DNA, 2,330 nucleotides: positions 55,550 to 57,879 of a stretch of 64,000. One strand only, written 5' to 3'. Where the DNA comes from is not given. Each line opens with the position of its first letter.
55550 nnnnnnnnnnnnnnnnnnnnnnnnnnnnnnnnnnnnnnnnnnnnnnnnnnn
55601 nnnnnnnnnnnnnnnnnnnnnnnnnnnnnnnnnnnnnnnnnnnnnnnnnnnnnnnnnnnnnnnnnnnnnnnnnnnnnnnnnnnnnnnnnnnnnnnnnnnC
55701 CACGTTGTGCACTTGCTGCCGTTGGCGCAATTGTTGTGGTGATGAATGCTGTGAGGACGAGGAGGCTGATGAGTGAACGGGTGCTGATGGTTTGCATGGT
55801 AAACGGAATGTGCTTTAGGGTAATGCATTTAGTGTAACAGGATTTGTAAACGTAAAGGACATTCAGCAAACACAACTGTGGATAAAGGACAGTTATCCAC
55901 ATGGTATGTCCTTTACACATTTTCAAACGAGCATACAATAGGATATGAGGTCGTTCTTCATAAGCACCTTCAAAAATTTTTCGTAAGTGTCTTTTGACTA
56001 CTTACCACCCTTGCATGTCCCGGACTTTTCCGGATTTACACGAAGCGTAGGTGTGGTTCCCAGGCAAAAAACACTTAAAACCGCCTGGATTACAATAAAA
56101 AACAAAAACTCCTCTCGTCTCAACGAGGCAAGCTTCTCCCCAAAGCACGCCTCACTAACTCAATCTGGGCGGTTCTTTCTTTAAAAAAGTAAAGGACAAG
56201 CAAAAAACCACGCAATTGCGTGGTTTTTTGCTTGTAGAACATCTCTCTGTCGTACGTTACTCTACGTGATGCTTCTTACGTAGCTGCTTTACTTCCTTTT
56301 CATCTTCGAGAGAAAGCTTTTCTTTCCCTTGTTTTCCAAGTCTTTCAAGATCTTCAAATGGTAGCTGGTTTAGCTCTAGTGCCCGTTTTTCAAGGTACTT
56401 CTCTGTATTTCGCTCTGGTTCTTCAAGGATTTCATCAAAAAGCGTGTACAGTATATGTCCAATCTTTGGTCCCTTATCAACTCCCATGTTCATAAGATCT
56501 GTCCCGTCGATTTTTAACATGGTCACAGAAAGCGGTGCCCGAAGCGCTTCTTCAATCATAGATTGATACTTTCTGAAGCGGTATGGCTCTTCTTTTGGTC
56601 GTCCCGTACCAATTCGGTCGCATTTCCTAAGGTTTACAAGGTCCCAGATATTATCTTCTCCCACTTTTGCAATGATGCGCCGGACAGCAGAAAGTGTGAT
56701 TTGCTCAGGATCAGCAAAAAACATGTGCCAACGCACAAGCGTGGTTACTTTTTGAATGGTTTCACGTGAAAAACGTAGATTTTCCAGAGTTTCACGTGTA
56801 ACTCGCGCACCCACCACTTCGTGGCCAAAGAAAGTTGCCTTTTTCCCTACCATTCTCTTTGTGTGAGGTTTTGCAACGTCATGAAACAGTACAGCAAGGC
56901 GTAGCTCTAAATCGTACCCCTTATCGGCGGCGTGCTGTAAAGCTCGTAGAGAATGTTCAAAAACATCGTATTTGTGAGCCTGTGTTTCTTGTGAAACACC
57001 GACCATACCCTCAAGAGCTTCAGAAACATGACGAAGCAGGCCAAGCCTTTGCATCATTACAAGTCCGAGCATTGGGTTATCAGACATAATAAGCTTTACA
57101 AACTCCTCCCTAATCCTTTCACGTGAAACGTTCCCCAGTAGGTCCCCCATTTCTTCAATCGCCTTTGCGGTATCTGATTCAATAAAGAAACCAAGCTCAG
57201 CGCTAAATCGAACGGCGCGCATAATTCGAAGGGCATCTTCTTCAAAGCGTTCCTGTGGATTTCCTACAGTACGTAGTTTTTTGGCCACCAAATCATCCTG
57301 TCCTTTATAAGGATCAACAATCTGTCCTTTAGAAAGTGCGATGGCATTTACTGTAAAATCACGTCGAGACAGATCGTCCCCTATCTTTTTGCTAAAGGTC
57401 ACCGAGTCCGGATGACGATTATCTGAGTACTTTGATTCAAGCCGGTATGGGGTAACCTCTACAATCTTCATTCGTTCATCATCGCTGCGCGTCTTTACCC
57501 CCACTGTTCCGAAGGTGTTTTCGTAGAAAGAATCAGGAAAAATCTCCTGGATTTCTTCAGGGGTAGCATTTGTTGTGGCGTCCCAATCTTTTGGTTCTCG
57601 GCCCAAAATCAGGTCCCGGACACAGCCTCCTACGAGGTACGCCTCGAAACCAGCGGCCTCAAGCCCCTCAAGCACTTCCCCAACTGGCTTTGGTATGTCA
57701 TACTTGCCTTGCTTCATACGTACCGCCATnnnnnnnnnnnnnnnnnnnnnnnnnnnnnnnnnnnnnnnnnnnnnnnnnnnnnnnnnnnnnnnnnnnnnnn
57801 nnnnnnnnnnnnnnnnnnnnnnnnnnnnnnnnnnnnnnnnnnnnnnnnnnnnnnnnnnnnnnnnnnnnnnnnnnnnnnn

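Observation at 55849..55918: Nested palindrome with two perfect inverted DnaA boxes upstream of a large surface-protein gene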

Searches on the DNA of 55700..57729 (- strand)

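Call 17: search_rna_families(source=window, start=55700, end=56350, threshold=evalue, max_evalue=10)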
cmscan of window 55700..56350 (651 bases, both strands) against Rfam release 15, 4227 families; matches with E-value up to 10: 31.
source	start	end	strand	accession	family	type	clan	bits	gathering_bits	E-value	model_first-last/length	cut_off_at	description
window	56157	56233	+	RF01859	Phe_leader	Cis-reg; leader;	-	27.9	55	0.018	1-125/125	no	Phenylalanine leader peptide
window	56172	56232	+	RF00506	Thr_leader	Cis-reg; leader;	-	27.7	55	0.0047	1-118/118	no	Threonine operon leader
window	56182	56260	-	RF01770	rimP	Cis-reg; leader;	-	26.2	47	0.05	1-102/102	no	Gammaprotebacteria rimP leader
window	56170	56231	+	RF00512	Leu_leader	Cis-reg; leader;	-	24.6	50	0.0091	1-148/148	no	Leucine operon leader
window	56200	56323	-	RF00512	Leu_leader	Cis-reg; leader;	-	24.4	50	0.01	1-148/148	no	Leucine operon leader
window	56174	56324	+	RF01770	rimP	Cis-reg; leader;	-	24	47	0.15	1-102/102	no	Gammaprotebacteria rimP leader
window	56178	56234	+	RF02432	SpF25_sRNA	Gene; sRNA;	-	23.7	48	0.18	1-102/102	no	Streptococcus sRNA SpF25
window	56172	56233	+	RF02495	ohsC_RNA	Gene; antitoxin;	-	21.8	50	0.88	1-77/77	no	Oppression of Hydrophobic ORF by sRNA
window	56191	56236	-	RF04343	Plastid-psbA-2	Cis-reg;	CL00153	21.7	55.8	0.16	1-60/60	no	Plastid-psbA-2 3UTR RNA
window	56152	56240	+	RF01606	plasmodium_snoR31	Gene; snRNA; snoRNA; HACA-box;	-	21.7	60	2.2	1-145/145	no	small nucleolar RNA snoR31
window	56204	56298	-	RF00195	RsmY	Gene; sRNA;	CL00106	20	57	0.012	1-121/121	no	RsmY RNA family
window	55735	55771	+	RF01139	sR2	Gene; snRNA; snoRNA; CD-box;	-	19.3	42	0.067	1-57/57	no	Small nucleolar RNA sR2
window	56198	56232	+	RF00125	IS128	Gene; sRNA;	-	18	80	0.32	163-198/209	no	IS128 RNA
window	56195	56236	+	RF00979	mir-553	Gene; miRNA;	-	16.6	82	4.1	1-62/62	no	mir-553 microRNA precursor family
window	56196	56235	+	RF03709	MIR1878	Gene; miRNA;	-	16.5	70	4.4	13-86/100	no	MIR1878 microRNA precursor family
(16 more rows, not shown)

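Call 26: search_rna_families(sources=[L003, L004, L005, L006, L007, L009, L010, L017, L020, L031, L034], threshold=gathering)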
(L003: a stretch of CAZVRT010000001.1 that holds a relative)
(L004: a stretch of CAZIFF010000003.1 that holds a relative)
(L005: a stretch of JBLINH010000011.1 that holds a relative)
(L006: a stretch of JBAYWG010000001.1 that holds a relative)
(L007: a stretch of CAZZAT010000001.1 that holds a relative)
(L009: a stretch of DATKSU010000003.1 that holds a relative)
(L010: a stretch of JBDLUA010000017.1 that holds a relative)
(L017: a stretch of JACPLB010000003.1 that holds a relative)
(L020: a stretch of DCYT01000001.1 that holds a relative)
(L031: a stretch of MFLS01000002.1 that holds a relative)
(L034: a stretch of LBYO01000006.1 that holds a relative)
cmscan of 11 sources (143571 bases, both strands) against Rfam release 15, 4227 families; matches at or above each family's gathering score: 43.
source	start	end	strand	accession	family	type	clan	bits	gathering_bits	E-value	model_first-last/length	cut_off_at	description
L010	2891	2961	+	RF00005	tRNA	Gene; tRNA;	CL00001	75.3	29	2.4e-14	1-71/71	no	tRNA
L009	3888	3958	-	RF00005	tRNA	Gene; tRNA;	CL00001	74.5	29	3.9e-14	1-71/71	no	tRNA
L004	1013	1083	-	RF00005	tRNA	Gene; tRNA;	CL00001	73.9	29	6.1e-14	1-71/71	no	tRNA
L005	4521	4591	-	RF00005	tRNA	Gene; tRNA;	CL00001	73.3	29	8.7e-14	1-71/71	no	tRNA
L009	5787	5857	-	RF00005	tRNA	Gene; tRNA;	CL00001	73.3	29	8.6e-14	1-71/71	no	tRNA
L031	3956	4026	-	RF00005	tRNA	Gene; tRNA;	CL00001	73.3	29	8.8e-14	1-71/71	no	tRNA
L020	1430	1500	-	RF00005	tRNA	Gene; tRNA;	CL00001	73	29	1e-13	1-71/71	no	tRNA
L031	5784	5854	-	RF00005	tRNA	Gene; tRNA;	CL00001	71.7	29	2.4e-13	1-71/71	no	tRNA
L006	1172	1242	-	RF00005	tRNA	Gene; tRNA;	CL00001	71.6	29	2.5e-13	1-71/71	no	tRNA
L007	2161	2231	-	RF00005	tRNA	Gene; tRNA;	CL00001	71.6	29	2.5e-13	1-71/71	no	tRNA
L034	5175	5245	-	RF00005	tRNA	Gene; tRNA;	CL00001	71.4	29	2.9e-13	1-71/71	no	tRNA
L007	5068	5138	-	RF00005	tRNA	Gene; tRNA;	CL00001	71.3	29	3e-13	1-71/71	no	tRNA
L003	295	365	-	RF00005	tRNA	Gene; tRNA;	CL00001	71.1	29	3.4e-13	1-71/71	no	tRNA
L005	5749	5819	-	RF00005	tRNA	Gene; tRNA;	CL00001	70.9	29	3.9e-13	1-71/71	no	tRNA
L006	5781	5851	-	RF00005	tRNA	Gene; tRNA;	CL00001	70.3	29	5.8e-13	1-71/71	no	tRNA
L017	5592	5662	-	RF00005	tRNA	Gene; tRNA;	CL00001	69.1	29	1.3e-12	1-71/71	no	tRNA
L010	5383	5453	+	RF00005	tRNA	Gene; tRNA;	CL00001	68.7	29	1.6e-12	1-71/71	no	tRNA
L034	116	186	-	RF00005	tRNA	Gene; tRNA;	CL00001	68.7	29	1.6e-12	1-71/71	no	tRNA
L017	1671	1741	-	RF00005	tRNA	Gene; tRNA;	CL00001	68.4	29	1.9e-12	1-71/71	no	tRNA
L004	5708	5778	-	RF00005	tRNA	Gene; tRNA;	CL00001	67.9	29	2.6e-12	1-71/71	no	tRNA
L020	5153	5225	-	RF00005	tRNA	Gene; tRNA;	CL00001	67.9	29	2.7e-12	1-71/71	no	tRNA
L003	5707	5777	-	RF00005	tRNA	Gene; tRNA;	CL00001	66.8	29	5.3e-12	1-71/71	no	tRNA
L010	5851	5922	-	RF00005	tRNA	Gene; tRNA;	CL00001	65.8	29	1e-11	1-71/71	no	tRNA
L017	5755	5826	-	RF00005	tRNA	Gene; tRNA;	CL00001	65.5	29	1.2e-11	1-71/71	no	tRNA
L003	4926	4998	-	RF00005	tRNA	Gene; tRNA;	CL00001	65.3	29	1.3e-11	1-71/71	no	tRNA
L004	4992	5064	-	RF00005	tRNA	Gene; tRNA;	CL00001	64.9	29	1.8e-11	1-71/71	no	tRNA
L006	5059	5131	-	RF00005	tRNA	Gene; tRNA;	CL00001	64.9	29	1.8e-11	1-71/71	no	tRNA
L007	5898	5970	-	RF00005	tRNA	Gene; tRNA;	CL00001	64.8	29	1.9e-11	1-71/71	no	tRNA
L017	4648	4720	-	RF00005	tRNA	Gene; tRNA;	CL00001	62.8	29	6.7e-11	1-71/71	no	tRNA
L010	4655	4727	-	RF00005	tRNA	Gene; tRNA;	CL00001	62.5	29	8.1e-11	1-71/71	no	tRNA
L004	5837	5908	-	RF00005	tRNA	Gene; tRNA;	CL00001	62.3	29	9e-11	1-71/71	no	tRNA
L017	5843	5914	-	RF00005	tRNA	Gene; tRNA;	CL00001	62.3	29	9.2e-11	1-71/71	no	tRNA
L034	2383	2455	-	RF00005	tRNA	Gene; tRNA;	CL00001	62.3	29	9e-11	1-71/71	no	tRNA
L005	4944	5016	-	RF00005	tRNA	Gene; tRNA;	CL00001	62.1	29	1.1e-10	1-71/71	no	tRNA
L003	5836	5907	-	RF00005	tRNA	Gene; tRNA;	CL00001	61.7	29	1.4e-10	1-71/71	no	tRNA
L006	5874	5945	-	RF00005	tRNA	Gene; tRNA;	CL00001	61.7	29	1.4e-10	1-71/71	no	tRNA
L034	5832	5903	-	RF00005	tRNA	Gene; tRNA;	CL00001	61.2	29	1.8e-10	1-71/71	no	tRNA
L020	4410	4480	-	RF00005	tRNA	Gene; tRNA;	CL00001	59.6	29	5.2e-10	1-71/71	no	tRNA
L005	5864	5935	-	RF00005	tRNA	Gene; tRNA;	CL00001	59.3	29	6.1e-10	1-71/71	no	tRNA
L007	4702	4772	-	RF00005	tRNA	Gene; tRNA;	CL00001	56.3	29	4.2e-09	1-71/71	no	tRNA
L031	5883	5954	-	RF00005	tRNA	Gene; tRNA;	CL00001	55.9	29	5.4e-09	1-71/71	no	tRNA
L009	5886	5957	-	RF00005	tRNA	Gene; tRNA;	CL00001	55.3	29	8e-09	1-71/71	no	tRNA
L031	5182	5252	-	RF00005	tRNA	Gene; tRNA;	CL00001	51.6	29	8e-08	1-71/71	no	tRNA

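Call 38: search_rna_families(sources=[L016, L030, L039, L044, L051, L040, L042, L027, L011, L058, L080, L073, L055, L078], threshold=gathering)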
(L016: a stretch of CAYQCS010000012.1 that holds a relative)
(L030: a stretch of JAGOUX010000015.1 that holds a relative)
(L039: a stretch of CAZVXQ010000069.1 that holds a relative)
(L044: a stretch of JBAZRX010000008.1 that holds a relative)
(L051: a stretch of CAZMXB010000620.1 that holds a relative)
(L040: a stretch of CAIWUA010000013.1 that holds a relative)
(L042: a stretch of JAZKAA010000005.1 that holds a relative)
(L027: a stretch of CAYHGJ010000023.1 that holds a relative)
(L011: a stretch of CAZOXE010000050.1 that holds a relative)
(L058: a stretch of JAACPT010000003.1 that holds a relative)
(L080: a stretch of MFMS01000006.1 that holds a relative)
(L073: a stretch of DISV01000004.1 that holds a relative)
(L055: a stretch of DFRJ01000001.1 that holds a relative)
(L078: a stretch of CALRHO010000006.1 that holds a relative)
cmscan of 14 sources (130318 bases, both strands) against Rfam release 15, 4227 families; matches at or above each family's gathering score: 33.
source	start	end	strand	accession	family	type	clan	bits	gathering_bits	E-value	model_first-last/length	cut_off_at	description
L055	2350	2420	-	RF00005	tRNA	Gene; tRNA;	CL00001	75.5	29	1.9e-14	1-71/71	no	tRNA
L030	76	148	-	RF00005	tRNA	Gene; tRNA;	CL00001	72.7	29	1.2e-13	1-71/71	no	tRNA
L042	427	497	+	RF00005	tRNA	Gene; tRNA;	CL00001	71.9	29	2e-13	1-71/71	no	tRNA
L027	164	234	-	RF00005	tRNA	Gene; tRNA;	CL00001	70.3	29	5.4e-13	1-71/71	no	tRNA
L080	4366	4436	-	RF00005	tRNA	Gene; tRNA;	CL00001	69.3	29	9.7e-13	1-71/71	no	tRNA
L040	2755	2825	-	RF00005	tRNA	Gene; tRNA;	CL00001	68.8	29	1.3e-12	1-71/71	no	tRNA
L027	4296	4366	+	RF00005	tRNA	Gene; tRNA;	CL00001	68.7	29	1.5e-12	1-71/71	no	tRNA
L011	547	617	-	RF00005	tRNA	Gene; tRNA;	CL00001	68.4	29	1.7e-12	1-71/71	no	tRNA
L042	5073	5143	-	RF00005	tRNA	Gene; tRNA;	CL00001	67.3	29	3.5e-12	1-71/71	no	tRNA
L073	4485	4555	-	RF00005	tRNA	Gene; tRNA;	CL00001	67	29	4.2e-12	1-71/71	no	tRNA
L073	3248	3318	+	RF00005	tRNA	Gene; tRNA;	CL00001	66.1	29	7.7e-12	1-71/71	no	tRNA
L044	4949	5019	-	RF00005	tRNA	Gene; tRNA;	CL00001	65.7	29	9.9e-12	1-71/71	no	tRNA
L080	5804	5875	-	RF00005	tRNA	Gene; tRNA;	CL00001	65.1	29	1.4e-11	1-71/71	no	tRNA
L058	4964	5034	-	RF00005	tRNA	Gene; tRNA;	CL00001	65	29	1.5e-11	1-71/71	no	tRNA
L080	3290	3360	+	RF00005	tRNA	Gene; tRNA;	CL00001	64.6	29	1.9e-11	1-71/71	no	tRNA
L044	3530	3600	-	RF00005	tRNA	Gene; tRNA;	CL00001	64.5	29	2.1e-11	1-71/71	no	tRNA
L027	3683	3754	+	RF00005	tRNA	Gene; tRNA;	CL00001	64.1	29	2.7e-11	1-71/71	no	tRNA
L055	1091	1161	+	RF00005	tRNA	Gene; tRNA;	CL00001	63.5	29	4e-11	1-71/71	no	tRNA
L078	3687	3757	+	RF00005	tRNA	Gene; tRNA;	CL00001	62.9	29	5.7e-11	1-71/71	no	tRNA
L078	219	290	-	RF00005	tRNA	Gene; tRNA;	CL00001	62.6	29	7e-11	1-71/71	no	tRNA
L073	5838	5909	-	RF00005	tRNA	Gene; tRNA;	CL00001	62.5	29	7.4e-11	1-71/71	no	tRNA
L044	4221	4293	-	RF00005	tRNA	Gene; tRNA;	CL00001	62.4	29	7.8e-11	1-71/71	no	tRNA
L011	714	785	+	RF00005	tRNA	Gene; tRNA;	CL00001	62.2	29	8.8e-11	1-71/71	no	tRNA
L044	5878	5949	-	RF00005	tRNA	Gene; tRNA;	CL00001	62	29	1e-10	1-71/71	no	tRNA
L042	3439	3509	-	RF00005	tRNA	Gene; tRNA;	CL00001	61.9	29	1.1e-10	1-71/71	no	tRNA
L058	4019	4089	+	RF00005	tRNA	Gene; tRNA;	CL00001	61.8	29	1.2e-10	1-71/71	no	tRNA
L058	5901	5972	+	RF00005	tRNA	Gene; tRNA;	CL00001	60.9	29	2e-10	1-71/71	no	tRNA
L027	2520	2590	-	RF00005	tRNA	Gene; tRNA;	CL00001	60.8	29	2.2e-10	1-71/71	no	tRNA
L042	5857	5928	-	RF00005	tRNA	Gene; tRNA;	CL00001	60.2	29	3.2e-10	1-71/71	no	tRNA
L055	4371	4442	-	RF00005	tRNA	Gene; tRNA;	CL00001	60.1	29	3.4e-10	1-71/71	no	tRNA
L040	2873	2944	-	RF00005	tRNA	Gene; tRNA;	CL00001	59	29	6.7e-10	1-71/71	no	tRNA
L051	29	100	-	RF00005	tRNA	Gene; tRNA;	CL00001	55.8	29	5e-09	1-71/71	no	tRNA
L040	2024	2094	-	RF00005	tRNA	Gene; tRNA;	CL00001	51.5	29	7.8e-08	1-71/71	no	tRNA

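Call 40: search_rna_families(source=L080, start=7650, end=8400, threshold=evalue, max_evalue=5, show_alignments=2)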
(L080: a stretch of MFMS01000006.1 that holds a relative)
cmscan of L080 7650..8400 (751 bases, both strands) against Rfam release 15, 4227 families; matches with E-value up to 5: 4.
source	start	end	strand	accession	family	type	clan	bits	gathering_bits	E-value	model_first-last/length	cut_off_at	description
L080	7877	7936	+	RF03356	mir-4782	Gene; miRNA;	-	27.8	100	0.0074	1-79/79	no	mir-4782 microRNA precursor family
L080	7877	7936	-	RF03356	mir-4782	Gene; miRNA;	-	23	100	0.12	1-79/79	no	mir-4782 microRNA precursor family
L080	7781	7807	-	RF02934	caiA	Gene; sRNA;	-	19.4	55.5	1.6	1-78/78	no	caiA RNA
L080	7870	7941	+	RF03464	mir-465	Gene; miRNA;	CL00136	18.6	65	0.72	1-79/79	no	mir-465 microRNA precursor family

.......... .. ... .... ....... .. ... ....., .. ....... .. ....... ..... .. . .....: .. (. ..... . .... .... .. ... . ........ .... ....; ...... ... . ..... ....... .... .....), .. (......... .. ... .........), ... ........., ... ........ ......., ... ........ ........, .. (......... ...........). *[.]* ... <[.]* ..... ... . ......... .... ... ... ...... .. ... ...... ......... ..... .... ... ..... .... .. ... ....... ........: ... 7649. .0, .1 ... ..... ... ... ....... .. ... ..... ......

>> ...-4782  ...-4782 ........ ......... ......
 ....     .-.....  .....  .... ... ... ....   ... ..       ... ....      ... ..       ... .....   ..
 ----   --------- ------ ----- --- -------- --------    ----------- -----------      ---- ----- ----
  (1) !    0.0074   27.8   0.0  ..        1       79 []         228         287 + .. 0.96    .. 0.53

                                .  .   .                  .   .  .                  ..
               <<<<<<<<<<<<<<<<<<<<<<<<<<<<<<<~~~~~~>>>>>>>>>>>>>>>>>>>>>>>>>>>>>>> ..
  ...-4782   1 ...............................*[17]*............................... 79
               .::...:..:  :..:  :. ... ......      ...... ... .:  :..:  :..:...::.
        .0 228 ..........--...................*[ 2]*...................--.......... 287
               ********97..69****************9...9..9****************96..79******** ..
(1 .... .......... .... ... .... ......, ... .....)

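Call 65: build_rna_model(alignment_id=A1)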
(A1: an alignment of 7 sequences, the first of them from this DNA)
Model R1 built from alignment A1 (7 sequences, 305 columns); structure: RNAalifold consensus.
model positions 249; base pairs 27; branch points 1; effective number of sequences 2.38; information 0.59 bits per position. Calibrated on 0.2 Mb of random sequence (short: E-values are rough).
structure used (alignment columns):
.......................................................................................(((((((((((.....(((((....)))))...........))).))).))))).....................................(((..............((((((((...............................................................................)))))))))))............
